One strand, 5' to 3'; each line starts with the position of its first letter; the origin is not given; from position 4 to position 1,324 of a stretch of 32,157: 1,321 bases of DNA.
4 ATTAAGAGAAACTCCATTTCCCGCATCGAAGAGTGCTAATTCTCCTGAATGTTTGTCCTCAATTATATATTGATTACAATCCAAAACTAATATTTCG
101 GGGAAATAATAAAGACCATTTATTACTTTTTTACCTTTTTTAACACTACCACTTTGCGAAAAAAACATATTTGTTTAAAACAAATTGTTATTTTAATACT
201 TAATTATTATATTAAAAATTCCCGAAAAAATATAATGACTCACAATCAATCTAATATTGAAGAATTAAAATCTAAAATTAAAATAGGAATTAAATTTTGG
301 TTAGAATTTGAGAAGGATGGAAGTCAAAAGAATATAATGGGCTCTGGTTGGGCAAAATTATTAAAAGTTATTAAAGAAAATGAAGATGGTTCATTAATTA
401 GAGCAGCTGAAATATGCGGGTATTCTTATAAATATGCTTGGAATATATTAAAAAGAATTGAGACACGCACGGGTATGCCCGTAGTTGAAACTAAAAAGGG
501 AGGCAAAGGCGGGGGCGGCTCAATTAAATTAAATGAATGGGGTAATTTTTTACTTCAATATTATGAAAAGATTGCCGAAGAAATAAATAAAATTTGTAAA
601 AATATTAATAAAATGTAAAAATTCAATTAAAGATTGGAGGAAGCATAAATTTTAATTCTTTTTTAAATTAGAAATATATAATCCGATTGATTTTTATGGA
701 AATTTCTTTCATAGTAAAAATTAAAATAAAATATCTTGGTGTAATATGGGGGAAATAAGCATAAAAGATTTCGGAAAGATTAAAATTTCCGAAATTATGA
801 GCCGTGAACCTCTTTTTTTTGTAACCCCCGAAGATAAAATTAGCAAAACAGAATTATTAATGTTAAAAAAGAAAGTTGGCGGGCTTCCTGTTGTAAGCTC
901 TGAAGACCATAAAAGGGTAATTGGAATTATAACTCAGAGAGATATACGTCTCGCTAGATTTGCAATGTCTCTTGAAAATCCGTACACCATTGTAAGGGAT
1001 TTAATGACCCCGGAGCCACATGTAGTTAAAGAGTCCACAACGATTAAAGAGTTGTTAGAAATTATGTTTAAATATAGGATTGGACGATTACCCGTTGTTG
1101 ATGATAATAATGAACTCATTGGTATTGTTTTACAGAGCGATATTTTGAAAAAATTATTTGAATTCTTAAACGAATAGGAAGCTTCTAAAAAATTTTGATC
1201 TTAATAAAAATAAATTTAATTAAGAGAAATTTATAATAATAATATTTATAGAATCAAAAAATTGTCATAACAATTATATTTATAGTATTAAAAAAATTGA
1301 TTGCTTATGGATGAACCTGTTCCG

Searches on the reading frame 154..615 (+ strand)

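Call 20: search_protein_families(library=pfam, proteins=[window:154-615:+], max_evalue=0.001)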
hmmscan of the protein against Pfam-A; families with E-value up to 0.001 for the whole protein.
window:154-615:+ (154 aa): 0 families

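Call 66: search_protein_families(library=ncbifam, proteins=[window:154-615:+], max_evalue=1)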
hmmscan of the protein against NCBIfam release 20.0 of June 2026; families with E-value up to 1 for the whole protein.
window:154-615:+ (154 aa): 3 families
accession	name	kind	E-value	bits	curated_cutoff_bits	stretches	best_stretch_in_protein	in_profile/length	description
TIGR00637.1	ModE_repress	subfamily_domain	1.6e-16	60.2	98.5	1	62-149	2-86/100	ModE molybdate transport repressor domain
NF007957.0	PRK10676.1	equivalog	8e-11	41.5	369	1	68-142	23-94/263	molybdenum-dependent transcriptional regulator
NF007667.0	PRK10341.1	equivalog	0.015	14.3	308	1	77-154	20-91/312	transcriptional regulator TdcA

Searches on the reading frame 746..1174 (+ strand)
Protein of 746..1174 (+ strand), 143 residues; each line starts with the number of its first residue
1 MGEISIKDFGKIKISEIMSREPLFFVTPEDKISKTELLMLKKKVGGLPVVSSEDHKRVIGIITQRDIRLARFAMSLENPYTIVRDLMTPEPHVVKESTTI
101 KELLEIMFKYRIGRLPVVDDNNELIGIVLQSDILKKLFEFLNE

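Call 20: search_protein_families(library=pfam, proteins=[window:746-1174:+], max_evalue=0.001)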
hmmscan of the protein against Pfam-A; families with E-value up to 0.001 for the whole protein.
window:746-1174:+ (143 aa): 1 family
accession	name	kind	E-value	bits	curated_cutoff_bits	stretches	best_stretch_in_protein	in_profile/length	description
PF00571.33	CBS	-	5.5e-33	113.5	24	2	83-138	1-56/57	CBS domain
